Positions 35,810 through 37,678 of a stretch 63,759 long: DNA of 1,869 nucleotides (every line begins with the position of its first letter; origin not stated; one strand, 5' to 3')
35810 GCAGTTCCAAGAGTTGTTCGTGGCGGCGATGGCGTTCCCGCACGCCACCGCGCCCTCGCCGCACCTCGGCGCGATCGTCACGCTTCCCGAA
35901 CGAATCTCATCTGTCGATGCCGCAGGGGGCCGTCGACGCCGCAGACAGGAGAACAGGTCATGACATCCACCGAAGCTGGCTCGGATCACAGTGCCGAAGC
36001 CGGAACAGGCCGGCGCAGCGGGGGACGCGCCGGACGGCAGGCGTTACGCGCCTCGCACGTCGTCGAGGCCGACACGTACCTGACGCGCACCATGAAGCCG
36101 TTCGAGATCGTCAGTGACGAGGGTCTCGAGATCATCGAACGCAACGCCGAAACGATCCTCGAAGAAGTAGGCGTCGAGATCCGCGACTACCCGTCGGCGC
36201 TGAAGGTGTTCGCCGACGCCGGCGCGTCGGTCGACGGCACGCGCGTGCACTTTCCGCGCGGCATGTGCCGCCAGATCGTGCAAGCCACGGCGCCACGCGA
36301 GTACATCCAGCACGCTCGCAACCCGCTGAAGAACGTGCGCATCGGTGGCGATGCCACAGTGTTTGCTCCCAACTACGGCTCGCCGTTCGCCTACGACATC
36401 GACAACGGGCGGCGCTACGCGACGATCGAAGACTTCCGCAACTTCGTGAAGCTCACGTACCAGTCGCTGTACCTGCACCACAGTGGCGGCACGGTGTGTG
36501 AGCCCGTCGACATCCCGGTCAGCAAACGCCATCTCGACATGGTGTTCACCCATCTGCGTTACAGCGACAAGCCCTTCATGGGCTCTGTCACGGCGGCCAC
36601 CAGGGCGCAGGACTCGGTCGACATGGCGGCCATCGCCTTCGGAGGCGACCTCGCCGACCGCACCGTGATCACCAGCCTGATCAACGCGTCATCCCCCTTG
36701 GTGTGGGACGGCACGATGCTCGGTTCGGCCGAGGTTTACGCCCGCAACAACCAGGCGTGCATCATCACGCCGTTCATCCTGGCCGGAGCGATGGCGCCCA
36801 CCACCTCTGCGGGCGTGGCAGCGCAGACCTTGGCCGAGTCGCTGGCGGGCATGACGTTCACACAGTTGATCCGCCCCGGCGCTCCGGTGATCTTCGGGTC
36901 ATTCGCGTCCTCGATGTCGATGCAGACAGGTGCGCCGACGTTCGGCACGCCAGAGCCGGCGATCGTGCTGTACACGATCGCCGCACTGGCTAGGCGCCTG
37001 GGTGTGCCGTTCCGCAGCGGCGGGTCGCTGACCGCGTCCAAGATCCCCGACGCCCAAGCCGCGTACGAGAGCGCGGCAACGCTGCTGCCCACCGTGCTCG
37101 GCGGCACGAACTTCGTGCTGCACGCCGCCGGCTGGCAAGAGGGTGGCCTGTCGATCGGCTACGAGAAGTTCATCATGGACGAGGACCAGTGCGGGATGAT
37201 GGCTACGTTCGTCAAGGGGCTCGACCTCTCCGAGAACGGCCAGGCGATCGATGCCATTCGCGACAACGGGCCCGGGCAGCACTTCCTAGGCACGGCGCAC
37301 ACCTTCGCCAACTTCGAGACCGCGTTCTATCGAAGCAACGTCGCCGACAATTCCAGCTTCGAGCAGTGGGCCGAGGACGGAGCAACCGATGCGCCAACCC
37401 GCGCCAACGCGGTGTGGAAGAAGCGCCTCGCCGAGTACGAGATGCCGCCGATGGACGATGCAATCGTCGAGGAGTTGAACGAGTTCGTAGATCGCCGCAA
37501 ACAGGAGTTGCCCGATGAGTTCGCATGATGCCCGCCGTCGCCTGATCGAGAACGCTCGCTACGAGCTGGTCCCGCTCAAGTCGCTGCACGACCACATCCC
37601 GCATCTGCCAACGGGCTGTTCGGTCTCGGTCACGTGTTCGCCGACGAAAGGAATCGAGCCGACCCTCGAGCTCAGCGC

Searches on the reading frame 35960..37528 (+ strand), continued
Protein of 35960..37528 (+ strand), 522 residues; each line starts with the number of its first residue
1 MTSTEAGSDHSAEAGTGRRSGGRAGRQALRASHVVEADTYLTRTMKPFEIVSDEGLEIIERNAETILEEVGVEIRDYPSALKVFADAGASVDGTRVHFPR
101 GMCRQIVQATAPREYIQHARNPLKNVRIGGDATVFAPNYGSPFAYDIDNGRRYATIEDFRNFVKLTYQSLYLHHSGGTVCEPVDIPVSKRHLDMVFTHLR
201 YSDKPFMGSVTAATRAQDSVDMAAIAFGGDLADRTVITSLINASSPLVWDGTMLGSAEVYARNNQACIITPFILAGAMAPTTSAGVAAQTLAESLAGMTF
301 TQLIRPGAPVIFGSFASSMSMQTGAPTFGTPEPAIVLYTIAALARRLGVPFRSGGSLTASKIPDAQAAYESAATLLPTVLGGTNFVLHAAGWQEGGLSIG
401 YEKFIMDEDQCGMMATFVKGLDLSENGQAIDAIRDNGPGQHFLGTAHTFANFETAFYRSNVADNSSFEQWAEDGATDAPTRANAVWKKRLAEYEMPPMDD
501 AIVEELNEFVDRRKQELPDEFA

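Call 61: search_protein_families(library=pfam, proteins=[L020:12412-13707:+, L020:13715-14719:+, L020:14752-15687:-, L020:15712-16617:-, L020:16610-17425:-, L020:17571-18551:+, L020:964-2661:+, L020:2658-3536:+, L020:3533-5191:+, L020:11540-12412:+], max_evalue=0.001)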
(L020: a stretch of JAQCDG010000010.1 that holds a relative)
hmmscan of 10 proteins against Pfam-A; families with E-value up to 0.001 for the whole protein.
L020:12412-13707:+ (431 aa): 8 families
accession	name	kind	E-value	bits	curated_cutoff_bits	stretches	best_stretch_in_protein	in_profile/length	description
PF01266.30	DAO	-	3.9e-54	184.9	27.9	1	4-379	1-347/353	FAD dependent oxidoreductase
PF07992.20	Pyr_redox_2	-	1.8e-07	31.4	26.1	0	4-36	144-176/291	Pyridine nucleotide-disulphide oxidoreductase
PF01494.25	FAD_binding_3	-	1.2e-06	28.4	22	0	2-35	1-34/349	FAD binding domain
PF12831.13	FAD_oxidored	-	1.9e-06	27.8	27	0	4-49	1-46/416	FAD dependent oxidoreductase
PF00890.30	FAD_binding_2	-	3.2e-06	27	20.4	1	4-56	1-52/414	FAD binding domain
PF13450.12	NAD_binding_8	-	2.7e-05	24.8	21.9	1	7-47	1-41/68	NAD(P)-binding Rossmann-like domain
PF01134.28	GIDA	-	7.2e-05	22.5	22.1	0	189-230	114-156/391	Glucose inhibited division protein A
PF02737.24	3HCDH_N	-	0.00098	19.5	22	0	5-37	2-34/180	3-hydroxyacyl-CoA dehydrogenase, NAD binding domain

L020:13715-14719:+ (334 aa): 1 family
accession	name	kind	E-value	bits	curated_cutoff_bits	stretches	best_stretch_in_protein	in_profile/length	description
PF02574.22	S-methyl_trans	-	4.8e-60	204.3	22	1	16-294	2-282/283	Homocysteine S-methyltransferase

L020:14752-15687:- (311 aa): 1 family
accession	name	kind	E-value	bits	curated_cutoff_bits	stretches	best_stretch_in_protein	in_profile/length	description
PF00294.29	PfkB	-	2.9e-50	171.7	25.8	1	4-302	2-301/302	pfkB family carbohydrate kinase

L020:15712-16617:- (301 aa): 2 families
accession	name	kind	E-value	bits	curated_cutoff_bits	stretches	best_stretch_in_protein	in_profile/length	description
PF00892.27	EamA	-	3e-33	115.4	28.2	2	8-142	2-133/135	EamA-like transporter family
PF03151.22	TPT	-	1.2e-05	25.2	30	1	46-283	40-285/291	Triose-phosphate Transporter family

L020:16610-17425:- (271 aa): 5 families
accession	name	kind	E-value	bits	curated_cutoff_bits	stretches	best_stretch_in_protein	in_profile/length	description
PF20434.5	BD-FAE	-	7.3e-12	45.7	26.8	1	64-164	7-116/215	BD-FAE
PF07859.19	Abhydrolase_3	-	3.8e-10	40.3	25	1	73-183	1-120/210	alpha/beta hydrolase fold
PF12697.13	Abhydrolase_6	-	2.9e-06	28.6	26.3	1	73-191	1-109/217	Alpha/beta hydrolase family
PF00135.34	COesterase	-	5.5e-06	26.1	27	1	135-193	181-237/515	Carboxylesterase family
PF12146.15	Hydrolase_4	-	9.9e-05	22.2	27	1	117-196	56-136/239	Serine aminopeptidase, S33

L020:17571-18551:+ (326 aa): 2 families
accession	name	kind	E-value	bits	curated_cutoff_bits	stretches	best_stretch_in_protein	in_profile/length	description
PF14226.12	DIOX_N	-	2.5e-16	60.8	27.3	1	13-124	4-116/117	non-haem dioxygenase in morphine synthesis N-terminal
PF03171.26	2OG-FeII_Oxy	-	2.5e-11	44.2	23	1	183-278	9-101/101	2OG-Fe(II) oxygenase superfamily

L020:964-2661:+ (565 aa): 1 family
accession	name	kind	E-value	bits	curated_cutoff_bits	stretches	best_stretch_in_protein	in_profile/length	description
PF01268.25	FTHFS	-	1e-251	836.5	27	1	5-565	2-556/556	Formate--tetrahydrofolate ligase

L020:2658-3536:+ (292 aa): 2 families
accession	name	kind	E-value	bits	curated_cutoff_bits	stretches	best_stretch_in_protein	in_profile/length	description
PF02882.25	THF_DHG_CYH_C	-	1.2e-59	200.6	27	1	132-287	3-157/160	Tetrahydrofolate dehydrogenase/cyclohydrolase, NAD(P)-binding domain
PF00763.28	THF_DHG_CYH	-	1.2e-30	106.5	32.8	1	15-127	1-115/115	Tetrahydrofolate dehydrogenase/cyclohydrolase, catalytic domain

L020:3533-5191:+ (552 aa): 6 families
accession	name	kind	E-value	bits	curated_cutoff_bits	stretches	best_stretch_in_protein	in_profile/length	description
PF00732.25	GMC_oxred_N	-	3e-52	178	23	1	8-303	1-217/218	GMC oxidoreductase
PF05199.19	GMC_oxred_C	-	8.6e-35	120.8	24.6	1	394-527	2-139/139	GMC oxidoreductase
PF13738.12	Pyr_redox_3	-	2e-06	27.7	30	0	205-277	82-148/305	Pyridine nucleotide-disulphide oxidoreductase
PF00890.30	FAD_binding_2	-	2e-06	27.7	20.4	0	199-268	135-207/414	FAD binding domain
PF01266.30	DAO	-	6.5e-06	26.3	27.9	0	9-42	1-34/353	FAD dependent oxidoreductase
PF07992.20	Pyr_redox_2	-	9.1e-05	22.5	26.1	0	8-38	1-32/291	Pyridine nucleotide-disulphide oxidoreductase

L020:11540-12412:+ (290 aa): 1 family
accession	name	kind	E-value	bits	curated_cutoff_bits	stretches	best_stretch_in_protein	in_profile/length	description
PF02219.23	MTHFR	-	0.00014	21.7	24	1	71-207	69-204/287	Methylenetetrahydrofolate reductase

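Call 66: search_protein_families(library=ncbifam, proteins=[L020:3533-5191:+, L020:12412-13707:+, L020:13715-14719:+], max_evalue=0.0001)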
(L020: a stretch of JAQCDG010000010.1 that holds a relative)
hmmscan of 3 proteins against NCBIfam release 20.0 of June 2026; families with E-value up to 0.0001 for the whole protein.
L020:3533-5191:+ (552 aa): 6 families
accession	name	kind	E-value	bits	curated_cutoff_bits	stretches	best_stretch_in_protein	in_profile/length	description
NF002550.0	PRK02106.1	subfamily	1.2e-254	846.1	605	1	7-551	5-550/563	choline dehydrogenase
TIGR01810.1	betA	equivalog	2.4e-250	831.7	732.1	1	9-540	1-532/532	choline dehydrogenase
TIGR03970.1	mycofact_MftG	equivalog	5.3e-91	306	387.45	2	9-319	2-311/487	mycofactocin dehydrogenase MftG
TIGR04542.1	GMC_mycofac_2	equivalog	2.4e-35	122.4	400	2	9-322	1-268/425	mycofactocin system GMC family oxidoreductase MftG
NF038210.1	GMC_mycofac_3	equivalog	1.8e-15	56.7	300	0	11-115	2-95/418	mycofactocin system GMC family oxidoreductase MftG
NF006130.0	PRK08274.1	equivalog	1.5e-05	24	369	0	214-283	142-211/467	FAD-dependent tricarballylate dehydrogenase TcuA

L020:12412-13707:+ (431 aa): 38 families (the best 25 are shown)
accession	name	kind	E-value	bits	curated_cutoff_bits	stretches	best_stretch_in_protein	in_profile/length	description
NF008425.0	PRK11259.1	equivalog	4.3e-22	78.6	257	1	1-376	3-348/377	N-methyl-L-tryptophan oxidase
NF033460.1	glycerol3P_ox_II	equivalog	6.2e-17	61.8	460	2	168-238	150-219/361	type 2 glycerol-3-phosphate oxidase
TIGR01377.1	soxA_mon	subfamily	1.8e-15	56.6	479.65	1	4-378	2-350/381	amino oxidase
NF001933.0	PRK00711.1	subfamily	3.9e-15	55.8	383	1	5-69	3-67/429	D-amino acid dehydrogenase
TIGR02352.1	thiamin_ThiO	equivalog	2e-14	53.5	250.8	1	5-132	1-133/351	glycine oxidase ThiO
TIGR01373.1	soxB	subfamily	1.9e-13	50.1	529.45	1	3-386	31-382/407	sarcosine oxidase subunit beta family protein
TIGR02032.1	GG-red-SF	subfamily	5.1e-11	42.8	158.8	1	4-38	2-36/297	geranylgeranyl reductase family protein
TIGR03377.1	glycerol3P_GlpA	equivalog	7e-10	38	552.8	1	166-240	139-217/530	anaerobic glycerol-3-phosphate dehydrogenase subunit GlpA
NF008726.1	PRK11728.1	equivalog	7.4e-10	38.2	299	0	155-252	133-225/389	L-2-hydroxyglutarate oxidase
NF045637.1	carotdesatCrtDProt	equivalog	2.5e-09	36.2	580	1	173-232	225-284/485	1-hydroxycarotenoid 3,4-desaturase CrtD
NF006130.0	PRK08274.1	equivalog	8.7e-09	34.7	369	1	2-62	5-65/467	FAD-dependent tricarballylate dehydrogenase TcuA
NF005951.1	PRK08020.1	equivalog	2.7e-08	33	590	1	2-43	2-43/388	3-demethoxyubiquinol 3-hydroxylase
NF041385.1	Dggglyphlred_Halo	equivalog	3.4e-08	32.4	700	0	177-238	102-162/405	digeranylgeranylglycerophospholipid reductase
TIGR03197.1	MnmC_Cterm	equivalog_domain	4.7e-08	32.5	174.2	0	4-52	1-49/400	FAD-dependent 5-carboxymethylaminomethyl-2-thiouridine(34) oxidoreductase MnmC1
NF005691.0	PRK07494.1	equivalog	1.1e-07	30.8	459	0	2-59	8-62/404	UbiH/UbiF family hydroxylase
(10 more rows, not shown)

L020:13715-14719:+ (334 aa): 5 families
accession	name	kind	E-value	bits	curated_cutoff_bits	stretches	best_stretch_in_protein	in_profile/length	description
NF005718.0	PRK07534.1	equivalog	4.8e-151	502.8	338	1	1-333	2-332/337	betaine--homocysteine S-methyltransferase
NF006396.0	PRK08645.1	equivalog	3.2e-60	203.9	453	1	8-298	7-287/611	bifunctional homocysteine S-methyltransferase/methylenetetrahydrofolate reductase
TIGR02082.1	metH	equivalog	4.6e-44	150.4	1010.85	1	39-298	44-315/1182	methionine synthase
NF007024.0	PRK09490.1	equivalog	4.2e-35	120.9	1497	1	42-308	63-342/1234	methionine synthase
NF007020.0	PRK09485.1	equivalog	3.8e-25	88.6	215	1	4-296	3-304/306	homocysteine S-methyltransferase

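Call 71: search_protein_families(library=ncbifam, proteins=[L011:4108-5232:-], max_evalue=0.00001)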
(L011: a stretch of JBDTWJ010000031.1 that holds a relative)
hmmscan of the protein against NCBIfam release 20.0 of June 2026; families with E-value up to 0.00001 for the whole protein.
L011:4108-5232:- (375 aa): 14 families
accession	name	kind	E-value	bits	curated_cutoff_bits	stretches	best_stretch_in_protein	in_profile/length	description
NF047820.1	TalGalacDh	equivalog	5.7e-41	140.7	500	1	91-370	110-365/371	L-talarate/galactarate dehydratase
NF040866.1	AraD_Arch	equivalog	9.5e-39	133.4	650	1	92-366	107-366/372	arabinonate dehydratase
NF010624.0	PRK14017.1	equivalog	1.4e-29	103.4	311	1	59-371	47-362/382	galactonate dehydratase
NF011968.0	PRK15440.1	equivalog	8.2e-28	97.4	393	1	92-364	129-386/395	L-rhamnonate dehydratase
NF040790.2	glucon_galact_dh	equivalog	1.2e-24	86.8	750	1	92-369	97-369/390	bifunctional D-gluconate/D-galactonate dehydratase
NF043051.1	ManoateDhtManD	equivalog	1.7e-18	66.7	550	2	92-166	89-163/403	D-mannonate dehydratase ManD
TIGR02534.1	mucon_cyclo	subfamily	2.2e-18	66.5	334.95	1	92-364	103-360/368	muconate/chloromuconate family cycloisomerase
NF011654.0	PRK15072.1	subfamily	9e-18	64.3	430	1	92-172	89-169/404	D-galactonate dehydratase family protein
NF043002.1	HProlDhtase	equivalog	1.7e-13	50.2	500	1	53-360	65-353/366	cis-3-hydroxy-L-proline dehydratase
NF042940.1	racemase_DgcA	equivalog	5.4e-12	45.6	400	1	91-237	87-217/323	N-acetyl-D-Glu racemase DgcA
NF041118.1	A_G_epim_Thtga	equivalog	3.9e-11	42.6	500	1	94-311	103-309/341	L-Ala-D/L-Glu epimerase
NF011708.0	PRK15129.1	equivalog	4.8e-07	29.1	343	1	92-194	91-189/321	L-Ala-D/L-Glu epimerase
TIGR01927.1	menC_gam_Gplu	equivalog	1.3e-06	28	130.55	1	139-265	118-237/307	o-succinylbenzoate synthase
NF002782.0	PRK02901.1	equivalog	9.3e-06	24.8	288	0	147-251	104-200/328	o-succinylbenzoate synthase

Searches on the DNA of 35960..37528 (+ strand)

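Call 72: search_rna_families(sources=[L020, L024, L027, L028, L045, L046, L055], threshold=gathering)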
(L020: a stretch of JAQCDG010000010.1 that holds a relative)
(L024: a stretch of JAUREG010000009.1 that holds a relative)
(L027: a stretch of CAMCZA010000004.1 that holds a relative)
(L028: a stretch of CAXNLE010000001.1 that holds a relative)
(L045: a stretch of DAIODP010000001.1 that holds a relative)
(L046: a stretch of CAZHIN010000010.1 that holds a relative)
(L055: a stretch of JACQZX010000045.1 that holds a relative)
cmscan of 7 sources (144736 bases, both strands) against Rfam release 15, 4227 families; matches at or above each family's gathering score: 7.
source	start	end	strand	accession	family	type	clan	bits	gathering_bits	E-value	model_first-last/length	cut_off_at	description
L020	17466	17537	-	RF00005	tRNA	Gene; tRNA;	CL00001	63.5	29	4.3e-11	1-71/71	no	tRNA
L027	19882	19953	-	RF00005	tRNA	Gene; tRNA;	CL00001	63.5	29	4.3e-11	1-71/71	no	tRNA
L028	20938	21009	-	RF00005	tRNA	Gene; tRNA;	CL00001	63.5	29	4.3e-11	1-71/71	no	tRNA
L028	11018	11117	+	RF02510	PYLIS_3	Cis-reg;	-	44.4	38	1.6e-05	1-100/100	no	Pyrrolysine insertion sequence mttB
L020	11018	11117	+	RF02510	PYLIS_3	Cis-reg;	-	41.5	38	8.3e-05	1-100/100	no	Pyrrolysine insertion sequence mttB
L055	11057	11156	+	RF02510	PYLIS_3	Cis-reg;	-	40.8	38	0.00012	1-100/100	no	Pyrrolysine insertion sequence mttB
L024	11018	11117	+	RF02510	PYLIS_3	Cis-reg;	-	40.2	38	0.00018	1-100/100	no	Pyrrolysine insertion sequence mttB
